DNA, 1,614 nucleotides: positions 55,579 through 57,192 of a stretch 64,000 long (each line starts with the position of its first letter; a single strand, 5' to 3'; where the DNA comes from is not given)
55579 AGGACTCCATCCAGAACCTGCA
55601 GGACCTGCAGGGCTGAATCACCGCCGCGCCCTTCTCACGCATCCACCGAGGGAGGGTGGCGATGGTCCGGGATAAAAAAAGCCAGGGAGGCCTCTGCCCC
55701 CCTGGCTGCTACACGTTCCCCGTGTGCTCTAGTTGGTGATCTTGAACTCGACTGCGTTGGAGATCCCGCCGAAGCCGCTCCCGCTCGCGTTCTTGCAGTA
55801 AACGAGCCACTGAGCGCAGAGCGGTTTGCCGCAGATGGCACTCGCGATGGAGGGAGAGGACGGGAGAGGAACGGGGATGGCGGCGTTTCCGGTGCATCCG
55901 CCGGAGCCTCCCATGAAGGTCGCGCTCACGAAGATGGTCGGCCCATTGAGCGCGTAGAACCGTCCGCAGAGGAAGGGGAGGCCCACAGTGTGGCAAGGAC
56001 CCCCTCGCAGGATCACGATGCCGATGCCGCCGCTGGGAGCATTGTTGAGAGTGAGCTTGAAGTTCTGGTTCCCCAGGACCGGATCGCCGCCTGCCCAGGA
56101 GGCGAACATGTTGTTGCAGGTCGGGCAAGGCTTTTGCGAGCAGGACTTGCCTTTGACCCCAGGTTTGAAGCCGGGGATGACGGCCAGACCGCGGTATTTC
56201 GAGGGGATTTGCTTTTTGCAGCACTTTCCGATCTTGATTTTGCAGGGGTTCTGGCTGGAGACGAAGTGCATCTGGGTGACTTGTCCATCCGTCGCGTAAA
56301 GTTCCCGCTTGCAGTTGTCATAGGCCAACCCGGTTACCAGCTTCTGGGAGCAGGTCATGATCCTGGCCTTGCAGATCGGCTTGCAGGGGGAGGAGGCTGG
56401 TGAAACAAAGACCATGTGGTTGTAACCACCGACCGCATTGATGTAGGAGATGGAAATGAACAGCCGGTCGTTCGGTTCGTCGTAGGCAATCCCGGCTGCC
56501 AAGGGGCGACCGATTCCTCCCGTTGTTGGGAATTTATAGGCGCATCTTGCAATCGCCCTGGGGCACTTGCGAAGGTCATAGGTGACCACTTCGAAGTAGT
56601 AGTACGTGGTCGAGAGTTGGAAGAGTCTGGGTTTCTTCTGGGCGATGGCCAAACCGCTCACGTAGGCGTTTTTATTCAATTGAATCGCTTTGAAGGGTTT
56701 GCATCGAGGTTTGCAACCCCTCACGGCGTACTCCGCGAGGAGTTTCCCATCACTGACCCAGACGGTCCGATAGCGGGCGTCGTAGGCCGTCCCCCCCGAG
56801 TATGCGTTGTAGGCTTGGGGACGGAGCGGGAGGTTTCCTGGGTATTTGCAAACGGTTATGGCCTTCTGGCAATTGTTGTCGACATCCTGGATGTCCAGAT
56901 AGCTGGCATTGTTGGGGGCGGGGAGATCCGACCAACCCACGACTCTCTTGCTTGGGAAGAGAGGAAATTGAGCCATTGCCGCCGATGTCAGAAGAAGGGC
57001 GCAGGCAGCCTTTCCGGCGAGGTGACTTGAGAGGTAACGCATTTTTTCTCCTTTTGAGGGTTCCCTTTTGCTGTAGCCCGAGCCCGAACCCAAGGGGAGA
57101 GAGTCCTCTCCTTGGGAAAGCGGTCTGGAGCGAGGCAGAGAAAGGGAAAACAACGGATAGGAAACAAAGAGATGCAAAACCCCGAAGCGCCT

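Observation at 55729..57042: Secreted 22-cysteine protein: YWTD/NHL-like blades each closed by a CxnC pair, with its own SD, hairpin-containing leader and terminator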

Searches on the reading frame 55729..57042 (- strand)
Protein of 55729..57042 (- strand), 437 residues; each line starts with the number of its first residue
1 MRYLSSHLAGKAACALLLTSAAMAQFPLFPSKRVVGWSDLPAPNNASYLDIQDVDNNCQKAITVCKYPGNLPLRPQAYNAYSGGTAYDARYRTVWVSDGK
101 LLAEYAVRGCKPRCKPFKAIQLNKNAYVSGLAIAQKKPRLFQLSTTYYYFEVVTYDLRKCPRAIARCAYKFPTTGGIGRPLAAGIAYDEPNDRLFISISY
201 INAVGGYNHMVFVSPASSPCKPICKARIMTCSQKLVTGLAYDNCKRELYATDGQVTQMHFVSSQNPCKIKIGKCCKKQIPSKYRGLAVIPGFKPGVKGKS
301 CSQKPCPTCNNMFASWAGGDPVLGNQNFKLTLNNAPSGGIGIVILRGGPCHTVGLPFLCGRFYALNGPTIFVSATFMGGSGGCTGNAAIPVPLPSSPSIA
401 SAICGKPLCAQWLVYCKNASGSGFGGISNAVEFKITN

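Call 3: search_protein_families(library=pfam, proteins=[window:55729-57042:-], max_evalue=10)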
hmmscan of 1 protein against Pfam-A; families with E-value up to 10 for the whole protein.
window:55729-57042:- (437 aa): 1 family
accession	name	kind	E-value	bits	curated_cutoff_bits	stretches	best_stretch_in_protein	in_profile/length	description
PF13913.12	zf-C2HC_2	-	0.23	11.7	27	1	304-316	3-15/25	zinc-finger of a C2HC-type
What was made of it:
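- On NHL repeat (PF01436): No hit for the window protein (call 3).
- CxxC-like spacings are present, along with a chance-level Pfam zinc-finger match at 304-316 (E 0.23; call 3).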

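Call 4: search_protein_families(library=ncbifam, proteins=[window:55729-57042:-], max_evalue=10)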
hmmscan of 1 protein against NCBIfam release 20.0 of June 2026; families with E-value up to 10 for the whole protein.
window:55729-57042:- (437 aa): 0 families
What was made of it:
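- On T9SS C-terminal domain: No Pfam or NCBIfam hit (calls 3, 4).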

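Call 7: find_homologous_proteins(query=window:55732-57042:-, max_evalue=0.001)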
Query window:55732-57042:- (437 aa): 39 proteins with E <= 0.001 among 3877 candidates.
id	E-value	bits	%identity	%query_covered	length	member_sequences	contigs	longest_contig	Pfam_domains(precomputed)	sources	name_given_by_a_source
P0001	2.7e-298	1007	99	100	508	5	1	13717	-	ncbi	-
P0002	3.7e-251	852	81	100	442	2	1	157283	-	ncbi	-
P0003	4.6e-247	838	81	98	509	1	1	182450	-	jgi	jgi:hypothetical protein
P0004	1.5e-246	837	81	99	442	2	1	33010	-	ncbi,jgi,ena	-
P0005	6.5e-175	601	58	100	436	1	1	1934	-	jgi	jgi:hypothetical protein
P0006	5.0e-172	591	60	100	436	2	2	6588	-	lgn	-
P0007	5.5e-161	555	57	97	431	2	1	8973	-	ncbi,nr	ncbi:MAG: hypothetical protein CSA62_01475 [Planctomycetota bacterium]|nr:MAG: hypothetical protein 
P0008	3.5e-151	522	56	93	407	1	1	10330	-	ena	-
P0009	4.9e-144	499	53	100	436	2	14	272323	-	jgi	jgi:hypothetical protein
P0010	5.8e-136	472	51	98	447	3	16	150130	-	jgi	jgi:hypothetical protein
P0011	3.5e-132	460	61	76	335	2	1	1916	-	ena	-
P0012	2.0e-119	418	49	94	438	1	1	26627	-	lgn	-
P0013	1.3e-109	385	57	71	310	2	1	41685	-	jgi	jgi:hypothetical protein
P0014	7.7e-106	373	47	92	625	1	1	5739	PF02018.24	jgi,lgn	-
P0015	1.4e-104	369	48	92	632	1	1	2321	-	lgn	-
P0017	9.4e-101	356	46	93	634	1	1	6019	-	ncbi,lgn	ncbi:MAG: hypothetical protein ACE5F1_09740 [Planctomycetota bacterium]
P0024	8.0e-89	317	43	93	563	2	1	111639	-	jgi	jgi:hypothetical protein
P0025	1.0e-87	313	43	92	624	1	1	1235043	-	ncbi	ncbi:MAG: hypothetical protein R3F56_21110 [Planctomycetota bacterium]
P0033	1.4e-60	224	36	88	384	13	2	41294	-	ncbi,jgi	ncbi:MAG: hypothetical protein ACYTF5_01510 [Planctomycetota bacterium]|jgi:hypothetical protein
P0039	2.0e-28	118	31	81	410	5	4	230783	-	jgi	jgi:hypothetical protein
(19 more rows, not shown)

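Call 16: predict_structure(alignment_id=A1)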
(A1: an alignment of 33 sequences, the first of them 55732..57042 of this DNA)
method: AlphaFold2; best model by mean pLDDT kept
length: 437 residues; sequences in the alignment: 33
mean_pLDDT: 91.8   pTM: 0.88
mean pLDDT of the five models: 91.8, 91.6, 91.6, 91.4, 90.8
residues with pLDDT >= 90: 370; 70-90: 42; 50-70: 2; < 50: 23
segments of 3 or more residues with pLDDT < 50: 1-23
pLDDT, mean of each block of 10 residues (from residue 1): 44 41 68 96 92 94 90 91 96 96 93 93 98 97 98 95 97 91 97 98 95 98 98 98 97 98 96 97 97 92 94 94 94 96 96 93 93 94 94 92 93 93 95 92
secondary structure, 60 per line:
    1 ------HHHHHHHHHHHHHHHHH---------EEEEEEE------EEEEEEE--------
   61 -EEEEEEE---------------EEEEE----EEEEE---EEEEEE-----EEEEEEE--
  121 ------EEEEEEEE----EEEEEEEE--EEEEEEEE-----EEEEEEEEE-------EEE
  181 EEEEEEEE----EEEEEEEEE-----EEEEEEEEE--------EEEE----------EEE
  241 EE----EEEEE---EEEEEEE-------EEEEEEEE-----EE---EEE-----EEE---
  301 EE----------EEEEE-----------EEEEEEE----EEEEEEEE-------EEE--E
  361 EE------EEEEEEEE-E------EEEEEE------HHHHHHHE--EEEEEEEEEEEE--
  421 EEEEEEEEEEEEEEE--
elements in order: H7-23 E33-39 E46-52 E62-68 E84-88 E93-97 E101-106 E112-118 E127-134 E139-146 E149-156 E162-170 E178-188 E193-201 E207-215 E224-227 E238-242 E247-251 E255-261 E269-276 E287-289 E295-297 E313-317 E329-335 E340-347 E355-357 E360-362 E369-376 E385-390 H397-403 E407-418 E421-435
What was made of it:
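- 56968..57042 (-): Sec (SPase I type) signal peptide, aa 1-25, ending AMA|Q. The n/h/c regions are read from the sequence. pLDDT is below 50 for residues 1-23 (call 16).
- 56833..56961 (-): N-terminal three strands (aa 28-70), read as strands B-D of blade 5. Carries C58 and C65. DSSP strands 33-39, 46-52 and 62-68 (call 16).
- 56167..56190 (-): Strand A of blade 5 (aa 285-292, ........). With the N-terminal strands it closes the ring (1+3 'velcro'). Strand 287-289 (call 16).
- On SMP-30 / gluconolactonase / LRE-like (PF08450): Five blades (call 16).
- Fold: AF2 pLDDT 91.8, pTM 0.88, with 20 propeller strands plus a sandwich (call 16).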

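Call 17: search_protein_representatives(protein=window:55732-57042:-)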
Query: 437 residues. Proteins with E-value up to 0.001 (for the whole library): 236; up to 1e-10: 180; up to 1e-30: 82. The best 150 are listed.
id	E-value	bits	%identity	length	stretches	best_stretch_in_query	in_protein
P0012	6.4e-120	417.6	51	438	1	13-435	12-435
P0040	4.6e-103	362.0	48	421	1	13-436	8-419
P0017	3.0e-101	356.0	50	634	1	32-435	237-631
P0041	2.1e-98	346.7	46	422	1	16-436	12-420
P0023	1.3e-90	321.0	45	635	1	25-436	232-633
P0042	7.3e-87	308.6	46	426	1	14-436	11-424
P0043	1.1e-81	291.5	44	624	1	33-435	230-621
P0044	2.5e-79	283.8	46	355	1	76-436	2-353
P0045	4.4e-75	269.8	43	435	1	11-436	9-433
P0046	2.5e-74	267.3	43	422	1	17-437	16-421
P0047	9.3e-73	262.1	39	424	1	16-436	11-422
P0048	1.6e-72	261.3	40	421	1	17-436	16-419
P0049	2.7e-72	260.6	42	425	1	18-435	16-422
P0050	7.0e-72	259.2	42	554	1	24-436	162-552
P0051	9.4e-71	255.5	39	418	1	8-435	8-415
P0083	1.5e-39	152.6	43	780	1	211-424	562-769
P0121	3.2e-29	118.6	35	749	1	63-432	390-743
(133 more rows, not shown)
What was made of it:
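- Family: 39 homologues (call 7) and 236 clusters at 50% identity (call 17).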

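Call 20: fold_search(model_id=the predicted structure, library=pdb)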
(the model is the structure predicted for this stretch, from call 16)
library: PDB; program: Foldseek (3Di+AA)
matches with E <= 10: 1128; with E <= 0.001: 166
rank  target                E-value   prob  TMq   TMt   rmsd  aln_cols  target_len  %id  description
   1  10ft_A                4.5e-08  1.00  0.31  0.25  16.6       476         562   10  Cryo-EM structure of receptor tyrosine kinase ROS1 in complex with NELL2 (released 2026-02-25)
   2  9ozc_A                4.0e-07  1.00  0.32  0.11  16.1       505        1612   11  Cryo-EM structure of 1:2:1 ROS1/NEL/NICOL holo-complex, conformation 1. (released 2026-02-25)
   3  9oz1_A                6.1e-07  1.00  0.33  0.21  16.6       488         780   11  Cryo-EM structure of chicken ROS1 in apo-state. Cryo-EM refinement is focused on the "leg" region of chicken ROS1. (released 2026-02-25)
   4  7bys_A                1.5e-06  1.00  0.28  0.28  20.8       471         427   10  Crystal structure of exo-beta-1,3-galactanase from Phanerochaete chrysosporium Pc1,3Gal43A apo form (released 2020-11-04)
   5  9ozh_D                1.8e-06  1.00  0.31  0.11  15.5       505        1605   11  Cryo-EM structure of 1:2:1 ROS1/NEL/NICOL holo-complex, conformation 2. (released 2026-02-25)
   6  9bfp_A                2.7e-06  1.00  0.31  0.15  15.8       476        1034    8  Cryo-EM structure of Sevenless extracellular domain (monomer) (released 2025-01-29)
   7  9ozi_A                2.7e-06  1.00  0.31  0.10  16.1       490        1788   12  Cryo-EM structure of chicken ROS1 in apo-state. This is the complete map and model. (released 2026-02-25)
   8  10gh_A                3.1e-06  1.00  0.32  0.16  15.9       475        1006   10  Cryo-EM structure of Receptor Tyrosine Kinase ROS1 in complex with Fab-RX5 (released 2026-02-25)
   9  1jof_A                3.7e-06  1.00  0.33  0.38  19.4       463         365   10  Neurospora crassa 3-carboxy-cis,cis-mucoante lactonizing enzyme (released 2002-04-12)
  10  9g33_JC               3.9e-06  1.00  0.34  0.40   7.7       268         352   10  Stalled 90S - Utp23-Krr1-deltaC3 (released 2025-06-18)
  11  3vh0_A                3.9e-06  1.00  0.31  0.40  19.0       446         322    8  Crystal structure of E. coli YncE complexed with DNA (released 2011-11-16)
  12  8ajm_B                5.2e-06  1.00  0.34  0.37  18.6       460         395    9  Structure of human DDB1-DCAF12 in complex with the C-terminus of CCT5 (released 2022-11-09)
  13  8i7o_P1               7.6e-06  1.00  0.26  0.20  22.1       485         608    9  In situ structure of axonemal doublet microtubules in mouse sperm with 16-nm repeat (released 2023-10-11)
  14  3vgz_C                8.8e-06  1.00  0.32  0.40  18.8       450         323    8  Crystal structure of E. coli YncE (released 2011-11-16)
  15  9oz6_B                8.8e-06  1.00  0.30  0.15  16.6       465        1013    9  Cryo-EM structure of 1:1 chicken ROS1 and chicken NEL complex. (released 2026-02-25)
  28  5jow_A                4.0e-05  1.00  0.28  0.25  22.5       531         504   11  Bacteroides ovatus Xyloglucan PUL GH43A (released 2016-08-10)
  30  6ms3_B                4.9e-05  1.00  0.32  0.28  21.6       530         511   10  Crystal structure of the GH43 protein BlXynB mutant (K247S) from Bacillus licheniformis (released 2019-04-17)
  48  8bes_A                1.2e-04  1.00  0.30  0.26  19.7       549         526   10  Structure of D188A-fructofuranosidase from Rhodotorula dairenensis in complex with fructose (released 2022-12-28)
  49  6ms3_A                1.2e-04  1.00  0.31  0.27  21.6       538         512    9  Crystal structure of the GH43 protein BlXynB mutant (K247S) from Bacillus licheniformis (released 2019-04-17)
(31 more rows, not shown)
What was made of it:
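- On GH43/GH32-type five-bladed glycoside hydrolases: GH43 and GH32 are among the Foldseek hits at E 1e-6 to 1e-4 (call 20).
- Closest known: YWTD. Same: These are the best Foldseek matches (E 4.5e-8; call 20).
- Closest known: Five-bladed propeller plus beta-sandwich glycoside hydrolases. Same: They appear among the Foldseek hits (call 20).
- Foldseek top hits are propellers: the YWTD propellers of ROS1, Sevenless and LRP2 (E 4.5e-8 to 1e-5), and also five-bladed GH43/GH32 enzymes that carry a sandwich (call 20). The architecture of a five-bladed propeller plus C-terminal sandwich is shared with GH43 and GH32 hits (7bys, 5jow, 6ms3, 8bes; E 1e-6 to 1e-4; call 20).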

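Call 21: search_solved_structures(query=A1, max_evalue=10)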
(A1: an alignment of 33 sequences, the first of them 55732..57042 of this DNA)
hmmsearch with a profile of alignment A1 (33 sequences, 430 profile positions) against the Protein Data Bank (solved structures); distinct sequences matched with E-value up to 10: 4.
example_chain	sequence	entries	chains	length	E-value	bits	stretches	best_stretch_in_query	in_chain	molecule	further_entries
7djj_A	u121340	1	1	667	0.69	12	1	176-252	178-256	Protein SUPPRESSOR OF QUENCHING 1, chloroplastic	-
7djk_A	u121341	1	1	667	0.69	12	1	176-252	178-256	Protein SUPPRESSOR OF QUENCHING 1, chloroplastic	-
7djl_C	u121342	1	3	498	0.98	11.5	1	180-252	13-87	Protein SUPPRESSOR OF QUENCHING 1, chloroplastic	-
7djm_A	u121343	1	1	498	0.98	11.5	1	180-252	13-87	Protein SUPPRESSOR OF QUENCHING 1, chloroplastic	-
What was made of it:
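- On NHL repeat (PF01436): SOQ1 scores E 0.69 (call 21).
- Tried and rejected: A PDB sequence-profile search found only SOQ1 at E 0.69 (call 21).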

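Call 29: find_related_loci(query=A1, collection=genome_contigs, flank=6000)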
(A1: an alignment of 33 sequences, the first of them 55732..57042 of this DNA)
Query A1 (437 aa) in genome_contigs; peptide patterns used: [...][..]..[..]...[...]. (x = any residue, [..] = any of these).
24 stretches matched a pattern; 15 encode a relative of the query (tblastn E <= 1e-3); 15 distinct loci.
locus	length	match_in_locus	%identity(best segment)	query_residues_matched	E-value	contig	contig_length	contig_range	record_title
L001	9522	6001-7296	81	6-437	0e+0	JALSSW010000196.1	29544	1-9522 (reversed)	MAG: Planctomycetota bacterium isolate 356-308_metabat2_scaf2bin.073 356-308_scaffold_840_c1, whole genome shotgun seque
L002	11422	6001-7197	47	29-437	7e-102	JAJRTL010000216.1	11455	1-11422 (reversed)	MAG: Planctomycetota bacterium isolate Dive96_bin1.63 k141_1485610, whole genome shotgun sequence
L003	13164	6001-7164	43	33-435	9e-96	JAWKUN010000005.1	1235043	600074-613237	MAG: Planctomycetota bacterium isolate BC2.135 BC2.135.fa-5, whole genome shotgun sequence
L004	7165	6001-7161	44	28-420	7e-95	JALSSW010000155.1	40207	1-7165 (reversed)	MAG: Planctomycetota bacterium isolate 356-308_metabat2_scaf2bin.073 356-308_scaffold_526_c1, whole genome shotgun seque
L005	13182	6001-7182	41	31-435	1e-86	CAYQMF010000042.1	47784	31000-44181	MAG TPA_asm: uncultured candidatus Brocadiaceae bacterium isolate SRP237561_co1_290 genome assembly, contig: NODE_1006_l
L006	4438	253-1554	42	1-437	2e-86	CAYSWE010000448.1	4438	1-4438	MAG TPA_asm: uncultured Phycisphaerales bacterium isolate SRP163575_co1_399 genome assembly, contig: NODE_42682_length_4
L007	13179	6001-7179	40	31-435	7e-84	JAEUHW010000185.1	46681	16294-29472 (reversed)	MAG: Planctomycetota bacterium isolate new MAG-27 k141_1119045, whole genome shotgun sequence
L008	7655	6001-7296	56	1-433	9e-156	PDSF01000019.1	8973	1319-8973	MAG: Planctomycetota bacterium isolate DOLJORAL78_63_9 DolJOral78_scaffold_6693, whole genome shotgun sequence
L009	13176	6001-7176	36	27-435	2e-62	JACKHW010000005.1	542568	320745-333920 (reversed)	MAG: Planctomycetota bacterium isolate HK-STAS-PLAN-28 HK-STAS-PLAN-28_5, whole genome shotgun sequence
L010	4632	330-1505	35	27-435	8e-60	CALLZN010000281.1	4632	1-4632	MAG TPA_asm: uncultured bacterium isolate SRR2107182_bin.46_CONCOCT_v1.1_MAG genome assembly, contig: ERZ794931.7888, wh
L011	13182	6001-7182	34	32-435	3e-56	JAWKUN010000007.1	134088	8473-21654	MAG: Planctomycetota bacterium isolate BC2.135 BC2.135.fa-7, whole genome shotgun sequence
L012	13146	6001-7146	33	33-435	1e-55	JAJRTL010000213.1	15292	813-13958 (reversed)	MAG: Planctomycetota bacterium isolate Dive96_bin1.63 k141_1454493, whole genome shotgun sequence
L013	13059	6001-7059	32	75-432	2e-53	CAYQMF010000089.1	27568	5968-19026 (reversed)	MAG TPA_asm: uncultured candidatus Brocadiaceae bacterium isolate SRP237561_co1_290 genome assembly, contig: NODE_2610_l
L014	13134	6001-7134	34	34-420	9e-50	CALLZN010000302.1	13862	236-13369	MAG TPA_asm: uncultured bacterium isolate SRR2107182_bin.46_CONCOCT_v1.1_MAG genome assembly, contig: ERZ794931.2356, wh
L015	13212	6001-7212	37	6-422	7e-67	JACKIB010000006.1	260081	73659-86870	MAG: Planctomycetota bacterium isolate HK-STAS-PLAN-33 HK-STAS-PLAN-33_6, whole genome shotgun sequence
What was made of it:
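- All 15 genome loci are from MAGs, none outside Planctomycetota, and five genomes carry at least two copies (call 29). There are multiple paralogues per genome (call 29).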

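Call 30: find_encoding_contigs(protein=P0002, flank=8000, max_places=2)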
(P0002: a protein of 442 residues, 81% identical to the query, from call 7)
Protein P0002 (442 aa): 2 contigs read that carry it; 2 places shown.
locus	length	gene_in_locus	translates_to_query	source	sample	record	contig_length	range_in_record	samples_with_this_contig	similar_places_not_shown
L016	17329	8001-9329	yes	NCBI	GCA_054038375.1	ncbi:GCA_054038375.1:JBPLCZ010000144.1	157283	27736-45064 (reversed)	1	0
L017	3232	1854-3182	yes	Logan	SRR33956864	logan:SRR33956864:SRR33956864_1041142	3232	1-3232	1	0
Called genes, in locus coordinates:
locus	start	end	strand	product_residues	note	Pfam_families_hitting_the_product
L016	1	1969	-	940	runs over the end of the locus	PF13491:FtsK_4TM, PF17854:FtsK_alpha, PF01580:FtsK_SpoIIIE, PF09397:FtsK_gamma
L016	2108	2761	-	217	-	PF04127:DFP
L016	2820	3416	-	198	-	PF07963:N_methyl (weak)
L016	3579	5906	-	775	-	-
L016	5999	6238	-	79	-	-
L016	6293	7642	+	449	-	PF00657:Lipase_GDSL, PF13472:Lipase_GDSL_2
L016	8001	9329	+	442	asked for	-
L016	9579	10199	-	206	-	PF13432:TPR_16, PF14559:TPR_19, PF13431:TPR_17 (weak), PF00515:TPR_1, PF13424:TPR_12, PF13432:TPR_16, PF13431:TPR_17, PF07719:TPR_2, +9 more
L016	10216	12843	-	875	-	PF00535:Glycos_transf_2, PF13432:TPR_16 (faint), PF14559:TPR_19 (faint)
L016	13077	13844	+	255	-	PF03099:BPL_LplA_LipB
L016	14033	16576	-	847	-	PF00082:Peptidase_S8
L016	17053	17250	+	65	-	-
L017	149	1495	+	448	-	PF00657:Lipase_GDSL, PF13472:Lipase_GDSL_2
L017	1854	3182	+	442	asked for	-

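Call 31: find_encoding_contigs(protein=P0009, flank=8000, max_places=2)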
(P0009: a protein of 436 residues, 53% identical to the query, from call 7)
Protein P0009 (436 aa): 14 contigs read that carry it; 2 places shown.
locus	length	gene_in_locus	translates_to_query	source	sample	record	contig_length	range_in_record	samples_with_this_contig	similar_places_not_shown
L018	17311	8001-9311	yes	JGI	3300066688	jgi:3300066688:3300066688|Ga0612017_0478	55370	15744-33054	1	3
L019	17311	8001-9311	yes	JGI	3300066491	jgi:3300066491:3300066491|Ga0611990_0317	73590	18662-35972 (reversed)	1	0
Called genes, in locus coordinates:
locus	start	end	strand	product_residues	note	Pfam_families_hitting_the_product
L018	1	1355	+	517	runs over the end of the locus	PF00072:Response_reg, PF00989:PAS, PF08448:PAS_4, PF13426:PAS_9, PF00512:HisKA (weak), PF02518:HATPase_c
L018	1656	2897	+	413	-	PF13218:DUF4026_N, PF22789:DUF4026_C, PF10077:DUF2314 (weak)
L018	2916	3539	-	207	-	PF07638:Sigma70_ECF (weak), PF08281:Sigma70_r4_2 (weak)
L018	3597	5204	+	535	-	PF13385:Laminin_G_3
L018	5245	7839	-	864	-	PF00069:Pkinase, PF03109:ABC1 (faint), PF07714:PK_Tyr_Ser-Thr, PF01636:APH, PF03781:FGE-sulfatase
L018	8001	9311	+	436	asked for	-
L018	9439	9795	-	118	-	-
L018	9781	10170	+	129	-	-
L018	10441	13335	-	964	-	-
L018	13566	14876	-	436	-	PF19289:PmbA_TldD_3rd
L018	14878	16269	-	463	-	PF01523:PmbA_TldD_1st, PF19289:PmbA_TldD_3rd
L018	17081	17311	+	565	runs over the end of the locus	-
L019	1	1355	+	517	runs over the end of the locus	PF00072:Response_reg, PF00989:PAS, PF08448:PAS_4, PF13426:PAS_9, PF00512:HisKA (weak), PF02518:HATPase_c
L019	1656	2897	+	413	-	PF13218:DUF4026_N, PF22789:DUF4026_C, PF10077:DUF2314 (weak)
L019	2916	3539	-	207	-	PF07638:Sigma70_ECF (weak), PF08281:Sigma70_r4_2 (weak)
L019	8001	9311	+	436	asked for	-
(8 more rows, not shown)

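Call 32: find_encoding_contigs(protein=P0025, flank=8000, max_places=2)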
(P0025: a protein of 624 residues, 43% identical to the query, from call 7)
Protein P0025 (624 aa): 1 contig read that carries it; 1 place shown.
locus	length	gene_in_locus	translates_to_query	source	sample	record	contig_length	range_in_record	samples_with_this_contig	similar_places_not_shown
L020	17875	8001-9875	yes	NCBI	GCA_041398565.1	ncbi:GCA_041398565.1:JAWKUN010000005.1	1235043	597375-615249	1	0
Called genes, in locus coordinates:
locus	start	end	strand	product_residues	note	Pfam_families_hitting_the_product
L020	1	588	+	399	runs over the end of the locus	-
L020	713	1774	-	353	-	-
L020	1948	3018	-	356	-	-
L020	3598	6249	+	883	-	-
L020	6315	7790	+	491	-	PF25900:PAPPA (weak)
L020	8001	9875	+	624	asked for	-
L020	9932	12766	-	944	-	PF00069:Pkinase, PF07714:PK_Tyr_Ser-Thr, PF03109:ABC1, PF00515:TPR_1 (faint), PF07719:TPR_2 (faint), PF13181:TPR_8 (faint)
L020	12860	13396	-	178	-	PF07638:Sigma70_ECF, PF04545:Sigma70_r4 (faint)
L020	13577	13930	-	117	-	PF08922:DUF1905 (weak)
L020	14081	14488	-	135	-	PF00903:Glyoxalase (weak)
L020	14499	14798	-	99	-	PF12840:HTH_20, PF01022:HTH_5, PF12802:MarR_2 (weak), PF24033:DUF7342 (weak)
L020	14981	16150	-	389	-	-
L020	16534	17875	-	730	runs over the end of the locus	-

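Call 33: find_encoding_contigs(protein=P0039, flank=8000, max_places=1)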
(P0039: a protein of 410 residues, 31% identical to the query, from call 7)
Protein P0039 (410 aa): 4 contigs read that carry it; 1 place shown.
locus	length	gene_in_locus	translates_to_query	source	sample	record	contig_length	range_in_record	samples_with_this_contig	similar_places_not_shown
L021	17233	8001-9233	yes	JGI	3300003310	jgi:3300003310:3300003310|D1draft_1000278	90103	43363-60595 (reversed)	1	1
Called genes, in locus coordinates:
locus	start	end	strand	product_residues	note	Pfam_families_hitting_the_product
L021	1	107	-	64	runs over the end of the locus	-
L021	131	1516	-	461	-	PF13474:SnoaL_3, PF00300:His_Phos_1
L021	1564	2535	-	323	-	-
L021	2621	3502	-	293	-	-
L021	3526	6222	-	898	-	PF00246:Peptidase_M14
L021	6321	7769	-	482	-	PF12770:CHAT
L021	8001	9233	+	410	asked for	-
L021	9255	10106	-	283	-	PF02737:3HCDH_N, PF00725:3HCDH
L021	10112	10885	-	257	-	PF00378:ECH_1, PF16113:ECH_2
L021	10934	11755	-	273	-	PF01209:Ubie_methyltran, PF13489:Methyltransf_23, PF01135:PCMT, PF13847:Methyltransf_31, PF08241:Methyltransf_11, PF08242:Methyltransf_12, PF13649:Methyltransf_25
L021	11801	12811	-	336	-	PF02805:Ada_Zn_binding, PF00165:HTH_AraC (weak), PF12833:HTH_18, PF01035:DNA_binding_1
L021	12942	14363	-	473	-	PF00188:CAP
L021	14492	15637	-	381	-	PF00144:Beta-lactamase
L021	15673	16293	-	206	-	-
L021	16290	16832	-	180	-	PF04542:Sigma70_r2 (weak), PF08281:Sigma70_r4_2, PF04545:Sigma70_r4 (weak)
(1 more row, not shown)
